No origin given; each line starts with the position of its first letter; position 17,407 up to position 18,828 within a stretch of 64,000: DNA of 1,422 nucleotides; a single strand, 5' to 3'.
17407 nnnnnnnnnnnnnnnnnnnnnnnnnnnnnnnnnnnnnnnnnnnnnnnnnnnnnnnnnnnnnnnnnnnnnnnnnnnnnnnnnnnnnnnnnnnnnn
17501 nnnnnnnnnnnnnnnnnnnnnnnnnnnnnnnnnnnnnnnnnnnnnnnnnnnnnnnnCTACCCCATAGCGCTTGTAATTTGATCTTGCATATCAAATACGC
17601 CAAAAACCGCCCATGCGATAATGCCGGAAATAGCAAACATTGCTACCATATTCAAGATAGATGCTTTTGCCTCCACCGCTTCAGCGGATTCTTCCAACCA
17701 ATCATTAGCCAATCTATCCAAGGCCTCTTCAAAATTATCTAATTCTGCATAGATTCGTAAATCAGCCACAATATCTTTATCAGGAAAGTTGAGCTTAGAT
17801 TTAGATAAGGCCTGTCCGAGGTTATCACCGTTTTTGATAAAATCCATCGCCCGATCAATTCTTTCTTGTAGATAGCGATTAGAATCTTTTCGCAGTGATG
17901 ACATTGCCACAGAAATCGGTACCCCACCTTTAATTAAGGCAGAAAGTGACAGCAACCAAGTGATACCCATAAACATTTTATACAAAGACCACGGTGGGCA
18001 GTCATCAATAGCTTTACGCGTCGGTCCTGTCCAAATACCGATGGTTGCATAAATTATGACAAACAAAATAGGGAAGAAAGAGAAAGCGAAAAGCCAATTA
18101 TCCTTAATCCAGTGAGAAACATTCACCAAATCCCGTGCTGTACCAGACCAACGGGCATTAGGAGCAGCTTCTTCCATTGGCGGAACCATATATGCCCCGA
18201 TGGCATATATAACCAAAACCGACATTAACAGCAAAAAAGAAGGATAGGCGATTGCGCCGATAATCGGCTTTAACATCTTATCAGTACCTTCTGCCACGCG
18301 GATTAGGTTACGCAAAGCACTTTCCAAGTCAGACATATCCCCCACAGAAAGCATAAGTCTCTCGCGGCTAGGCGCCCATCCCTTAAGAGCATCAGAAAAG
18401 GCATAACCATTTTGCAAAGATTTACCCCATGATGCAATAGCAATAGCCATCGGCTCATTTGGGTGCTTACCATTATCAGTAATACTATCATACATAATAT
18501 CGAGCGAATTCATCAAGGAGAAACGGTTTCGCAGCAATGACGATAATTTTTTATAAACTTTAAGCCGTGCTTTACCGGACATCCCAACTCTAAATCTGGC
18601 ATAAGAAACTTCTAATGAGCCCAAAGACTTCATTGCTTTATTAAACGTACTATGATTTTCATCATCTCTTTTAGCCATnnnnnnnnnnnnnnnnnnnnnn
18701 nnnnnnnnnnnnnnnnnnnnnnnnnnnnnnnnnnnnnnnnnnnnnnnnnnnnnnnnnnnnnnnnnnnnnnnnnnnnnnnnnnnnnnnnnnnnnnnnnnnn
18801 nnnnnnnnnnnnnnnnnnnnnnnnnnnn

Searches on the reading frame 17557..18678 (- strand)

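Call 9: search_protein_families(library=pfam, proteins=[window:17557-18678:-], max_evalue=0.001)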
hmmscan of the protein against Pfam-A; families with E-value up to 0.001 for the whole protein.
window:17557-18678:- (373 aa): 1 family
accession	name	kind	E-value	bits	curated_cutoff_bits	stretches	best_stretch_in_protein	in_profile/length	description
PF00482.28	T2SSF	-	1.8e-26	93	25.2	2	241-362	1-123/125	Type II secretion system (T2SS), protein F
